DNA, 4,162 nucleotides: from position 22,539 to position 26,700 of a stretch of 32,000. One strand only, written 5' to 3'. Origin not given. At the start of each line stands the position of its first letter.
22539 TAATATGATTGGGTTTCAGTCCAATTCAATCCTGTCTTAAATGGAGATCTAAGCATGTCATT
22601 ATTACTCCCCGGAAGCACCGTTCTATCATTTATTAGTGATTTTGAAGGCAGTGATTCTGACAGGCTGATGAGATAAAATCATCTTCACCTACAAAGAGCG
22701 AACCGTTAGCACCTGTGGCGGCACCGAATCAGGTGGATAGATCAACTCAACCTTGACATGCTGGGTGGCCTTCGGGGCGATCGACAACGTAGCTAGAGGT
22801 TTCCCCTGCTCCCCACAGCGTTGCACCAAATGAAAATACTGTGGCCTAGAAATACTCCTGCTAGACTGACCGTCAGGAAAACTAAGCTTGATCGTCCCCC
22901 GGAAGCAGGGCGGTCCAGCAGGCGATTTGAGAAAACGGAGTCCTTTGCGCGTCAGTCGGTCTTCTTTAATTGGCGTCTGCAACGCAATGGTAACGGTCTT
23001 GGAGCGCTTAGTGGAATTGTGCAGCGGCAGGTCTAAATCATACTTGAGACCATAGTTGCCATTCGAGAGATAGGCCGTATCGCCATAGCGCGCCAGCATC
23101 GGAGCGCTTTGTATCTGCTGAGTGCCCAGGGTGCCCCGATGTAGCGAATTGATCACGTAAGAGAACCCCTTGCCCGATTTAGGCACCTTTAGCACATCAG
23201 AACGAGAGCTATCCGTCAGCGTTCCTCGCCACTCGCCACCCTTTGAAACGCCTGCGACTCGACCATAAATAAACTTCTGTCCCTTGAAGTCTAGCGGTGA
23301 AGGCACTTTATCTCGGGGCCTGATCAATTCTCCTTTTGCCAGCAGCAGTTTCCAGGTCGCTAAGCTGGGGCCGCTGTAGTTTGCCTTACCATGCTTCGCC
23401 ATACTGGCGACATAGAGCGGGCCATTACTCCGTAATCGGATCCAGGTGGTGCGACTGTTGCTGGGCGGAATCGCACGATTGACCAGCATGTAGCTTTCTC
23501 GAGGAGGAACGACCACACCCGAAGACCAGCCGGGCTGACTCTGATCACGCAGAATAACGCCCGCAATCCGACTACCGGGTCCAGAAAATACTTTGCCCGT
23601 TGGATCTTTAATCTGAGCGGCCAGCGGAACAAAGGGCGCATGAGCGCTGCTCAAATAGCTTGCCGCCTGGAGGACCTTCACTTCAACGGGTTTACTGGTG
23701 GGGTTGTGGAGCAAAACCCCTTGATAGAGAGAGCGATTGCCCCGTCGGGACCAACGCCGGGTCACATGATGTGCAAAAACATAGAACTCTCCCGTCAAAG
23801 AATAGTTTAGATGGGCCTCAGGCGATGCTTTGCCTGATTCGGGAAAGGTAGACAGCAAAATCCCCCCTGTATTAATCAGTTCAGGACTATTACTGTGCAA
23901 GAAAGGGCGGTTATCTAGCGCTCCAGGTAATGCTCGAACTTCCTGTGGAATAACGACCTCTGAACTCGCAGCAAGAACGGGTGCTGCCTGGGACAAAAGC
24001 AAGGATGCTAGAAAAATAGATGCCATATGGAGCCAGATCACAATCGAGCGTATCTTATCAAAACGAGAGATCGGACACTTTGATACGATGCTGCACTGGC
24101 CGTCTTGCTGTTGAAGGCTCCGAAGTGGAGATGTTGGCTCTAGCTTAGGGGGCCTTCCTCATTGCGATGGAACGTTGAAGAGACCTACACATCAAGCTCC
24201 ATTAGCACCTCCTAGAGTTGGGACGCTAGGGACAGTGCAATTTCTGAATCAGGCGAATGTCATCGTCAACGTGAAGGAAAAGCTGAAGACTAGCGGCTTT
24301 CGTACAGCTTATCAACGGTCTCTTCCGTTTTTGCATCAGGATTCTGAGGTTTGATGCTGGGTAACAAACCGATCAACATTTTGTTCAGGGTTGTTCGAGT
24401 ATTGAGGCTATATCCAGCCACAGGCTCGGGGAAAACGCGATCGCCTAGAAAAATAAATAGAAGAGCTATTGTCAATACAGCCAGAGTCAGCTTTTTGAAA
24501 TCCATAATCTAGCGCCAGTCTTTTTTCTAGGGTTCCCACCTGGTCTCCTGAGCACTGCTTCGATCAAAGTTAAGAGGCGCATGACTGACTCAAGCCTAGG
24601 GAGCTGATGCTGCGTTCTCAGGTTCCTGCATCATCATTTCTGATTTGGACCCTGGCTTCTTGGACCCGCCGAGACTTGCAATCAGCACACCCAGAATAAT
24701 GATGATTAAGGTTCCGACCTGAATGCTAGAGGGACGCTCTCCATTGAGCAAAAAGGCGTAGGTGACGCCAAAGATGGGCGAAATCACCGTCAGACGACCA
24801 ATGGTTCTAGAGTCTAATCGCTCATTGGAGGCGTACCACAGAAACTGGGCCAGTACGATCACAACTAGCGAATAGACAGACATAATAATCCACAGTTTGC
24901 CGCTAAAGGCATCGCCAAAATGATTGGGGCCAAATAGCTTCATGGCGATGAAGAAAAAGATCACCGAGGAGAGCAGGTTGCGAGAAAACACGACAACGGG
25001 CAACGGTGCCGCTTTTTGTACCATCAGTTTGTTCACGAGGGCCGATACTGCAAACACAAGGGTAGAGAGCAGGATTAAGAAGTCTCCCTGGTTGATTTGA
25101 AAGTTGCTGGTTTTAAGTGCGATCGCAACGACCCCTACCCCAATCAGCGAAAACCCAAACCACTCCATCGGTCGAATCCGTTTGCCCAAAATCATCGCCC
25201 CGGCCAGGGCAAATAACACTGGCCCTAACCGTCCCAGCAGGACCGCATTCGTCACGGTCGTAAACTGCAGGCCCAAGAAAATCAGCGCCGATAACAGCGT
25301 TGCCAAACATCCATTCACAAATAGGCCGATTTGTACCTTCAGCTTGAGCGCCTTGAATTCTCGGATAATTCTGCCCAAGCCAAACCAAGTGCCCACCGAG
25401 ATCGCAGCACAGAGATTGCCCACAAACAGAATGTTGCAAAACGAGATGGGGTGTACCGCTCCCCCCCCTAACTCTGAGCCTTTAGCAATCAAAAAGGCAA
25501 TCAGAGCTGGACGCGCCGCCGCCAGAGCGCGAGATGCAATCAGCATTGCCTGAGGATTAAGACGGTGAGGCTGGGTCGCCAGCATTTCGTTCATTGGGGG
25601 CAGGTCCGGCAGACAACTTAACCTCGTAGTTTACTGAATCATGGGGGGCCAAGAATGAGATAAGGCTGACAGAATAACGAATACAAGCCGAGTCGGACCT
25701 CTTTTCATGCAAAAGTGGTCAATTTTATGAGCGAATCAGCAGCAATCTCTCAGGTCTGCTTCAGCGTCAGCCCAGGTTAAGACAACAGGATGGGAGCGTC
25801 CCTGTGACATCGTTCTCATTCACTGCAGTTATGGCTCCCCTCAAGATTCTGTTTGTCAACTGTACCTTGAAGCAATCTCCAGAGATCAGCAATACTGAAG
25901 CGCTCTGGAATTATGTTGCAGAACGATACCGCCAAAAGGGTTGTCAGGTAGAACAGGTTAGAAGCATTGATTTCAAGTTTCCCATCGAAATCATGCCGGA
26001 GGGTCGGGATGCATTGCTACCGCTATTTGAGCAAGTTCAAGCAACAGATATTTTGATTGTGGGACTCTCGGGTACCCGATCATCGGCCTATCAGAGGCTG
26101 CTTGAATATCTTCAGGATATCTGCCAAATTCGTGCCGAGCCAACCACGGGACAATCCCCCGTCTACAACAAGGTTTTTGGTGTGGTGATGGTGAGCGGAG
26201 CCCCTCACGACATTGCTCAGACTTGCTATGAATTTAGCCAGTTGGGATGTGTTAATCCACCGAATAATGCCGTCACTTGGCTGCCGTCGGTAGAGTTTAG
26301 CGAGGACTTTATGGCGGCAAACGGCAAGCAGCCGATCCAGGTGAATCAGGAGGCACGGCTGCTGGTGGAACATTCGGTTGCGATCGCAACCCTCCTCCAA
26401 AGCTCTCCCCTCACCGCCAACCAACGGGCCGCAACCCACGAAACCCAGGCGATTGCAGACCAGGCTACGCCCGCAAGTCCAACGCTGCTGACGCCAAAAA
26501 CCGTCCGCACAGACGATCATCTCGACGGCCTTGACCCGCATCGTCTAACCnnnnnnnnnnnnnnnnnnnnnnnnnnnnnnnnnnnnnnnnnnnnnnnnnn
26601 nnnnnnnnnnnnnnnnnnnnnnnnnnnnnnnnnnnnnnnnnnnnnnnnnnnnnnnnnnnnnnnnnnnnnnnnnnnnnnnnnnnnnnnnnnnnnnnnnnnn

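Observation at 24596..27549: Orphan flavodoxin-like::ATP-grasp ligase fusion, divergent from an EamA exporter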

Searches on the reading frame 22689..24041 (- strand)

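Call 3: search_protein_families(library=pfam, proteins=[window:22689-24041:-], max_evalue=0.1)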
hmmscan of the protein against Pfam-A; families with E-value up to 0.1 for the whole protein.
window:22689-24041:- (450 aa): 2 families
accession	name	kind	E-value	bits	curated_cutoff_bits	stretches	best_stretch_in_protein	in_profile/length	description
PF11850.13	DUF3370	-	3.3e-163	543.9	25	1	33-448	1-421/422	Protein of unknown function (DUF3370)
PF24335.1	DUF7503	-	0.033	14.2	27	1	9-29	18-38/42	Family of unknown function (DUF7503)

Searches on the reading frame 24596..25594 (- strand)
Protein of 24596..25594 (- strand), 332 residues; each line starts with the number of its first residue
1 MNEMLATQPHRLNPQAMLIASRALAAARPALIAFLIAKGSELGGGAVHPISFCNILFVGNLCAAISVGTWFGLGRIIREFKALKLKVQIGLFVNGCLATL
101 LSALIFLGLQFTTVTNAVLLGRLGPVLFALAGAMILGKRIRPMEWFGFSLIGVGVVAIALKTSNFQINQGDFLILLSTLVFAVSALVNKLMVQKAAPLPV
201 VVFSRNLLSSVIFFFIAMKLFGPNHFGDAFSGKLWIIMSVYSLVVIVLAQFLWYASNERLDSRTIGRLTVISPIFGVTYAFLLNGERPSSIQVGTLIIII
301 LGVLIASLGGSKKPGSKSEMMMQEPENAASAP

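Call 3: search_protein_families(library=pfam, proteins=[window:24596-25594:-], max_evalue=0.1)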
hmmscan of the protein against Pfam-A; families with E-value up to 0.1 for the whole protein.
window:24596-25594:- (332 aa): 3 families
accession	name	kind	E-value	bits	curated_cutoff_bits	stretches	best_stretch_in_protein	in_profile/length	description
PF00892.27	EamA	-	1.6e-21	77.4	28.2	2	170-307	3-134/135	EamA-like transporter family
PF03151.22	TPT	-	0.0052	16.6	30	0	184-308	17-137/291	Triose-phosphate Transporter family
PF11982.13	DUF3483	-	0.037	14.2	31.5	1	62-142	118-196/215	Domain of unknown function (DUF3483)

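Call 4: search_protein_families(library=ncbifam, proteins=[window:24596-25594:-], max_evalue=0.1)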
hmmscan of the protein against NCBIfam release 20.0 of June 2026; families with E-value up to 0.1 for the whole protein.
window:24596-25594:- (332 aa): 4 families
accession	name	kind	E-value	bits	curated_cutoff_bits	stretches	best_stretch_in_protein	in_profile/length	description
TIGR00950.1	2A78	equivalog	2.3e-11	43.6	230.2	1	93-304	51-264/264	carboxylate/amino acid/amine transporter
TIGR03340.1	phn_DUF6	hypoth_equivalog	5.9e-07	29.4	288.15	1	120-305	95-280/281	phosphonate utilization associated putative membrane protein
NF050091.1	ArAmAcExpYddG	equivalog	0.00088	18.9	300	1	65-307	40-283/285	aromatic amino acid exporter YddG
NF008432.0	PRK11272.1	equivalog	0.0017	17.6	270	1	127-312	110-291/294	drug/metabolite exporter YedA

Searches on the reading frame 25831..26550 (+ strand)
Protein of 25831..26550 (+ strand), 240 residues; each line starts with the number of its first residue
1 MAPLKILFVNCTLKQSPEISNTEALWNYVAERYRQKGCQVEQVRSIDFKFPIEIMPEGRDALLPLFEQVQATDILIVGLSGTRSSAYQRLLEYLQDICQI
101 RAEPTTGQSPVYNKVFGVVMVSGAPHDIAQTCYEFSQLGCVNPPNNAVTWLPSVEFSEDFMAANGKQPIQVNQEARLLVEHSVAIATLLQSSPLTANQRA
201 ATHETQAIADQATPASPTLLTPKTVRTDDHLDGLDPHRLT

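Call 6: search_solved_structures(query=window:25831-26550:+, max_evalue=1, show_alignments=3)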
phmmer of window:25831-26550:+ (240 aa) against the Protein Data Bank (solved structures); distinct sequences matched with E-value up to 1: 1.
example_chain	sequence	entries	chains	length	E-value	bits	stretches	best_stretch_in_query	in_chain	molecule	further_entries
5mji_A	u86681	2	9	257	4.1e-16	62.9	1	4-211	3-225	BRAMP domain protein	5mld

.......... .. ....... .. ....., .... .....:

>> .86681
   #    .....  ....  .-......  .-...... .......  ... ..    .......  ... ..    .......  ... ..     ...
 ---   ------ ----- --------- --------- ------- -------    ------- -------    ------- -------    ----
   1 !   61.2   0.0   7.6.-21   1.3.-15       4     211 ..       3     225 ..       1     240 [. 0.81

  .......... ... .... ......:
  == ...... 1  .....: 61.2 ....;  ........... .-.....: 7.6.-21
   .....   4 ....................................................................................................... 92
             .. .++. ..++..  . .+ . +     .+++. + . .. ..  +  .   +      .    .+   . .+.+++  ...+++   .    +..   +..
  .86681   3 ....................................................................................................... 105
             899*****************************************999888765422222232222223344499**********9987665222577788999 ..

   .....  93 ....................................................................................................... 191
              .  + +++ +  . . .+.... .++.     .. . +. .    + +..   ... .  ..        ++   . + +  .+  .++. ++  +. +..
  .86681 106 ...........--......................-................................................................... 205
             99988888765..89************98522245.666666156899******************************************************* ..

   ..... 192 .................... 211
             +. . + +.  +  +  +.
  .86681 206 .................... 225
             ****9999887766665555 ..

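Call 41: find_homologous_proteins(query=window:25831-26466:+, max_evalue=0.001)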
Query window:25831-26466:+ (212 aa): 2 proteins with E <= 0.001 among 206 candidates.
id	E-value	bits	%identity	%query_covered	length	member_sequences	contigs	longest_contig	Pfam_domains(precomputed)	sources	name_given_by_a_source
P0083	3.9e-24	104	35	91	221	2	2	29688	PF03358.21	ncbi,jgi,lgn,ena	-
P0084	4.0e-11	61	40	54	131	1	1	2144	PF03358.21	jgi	-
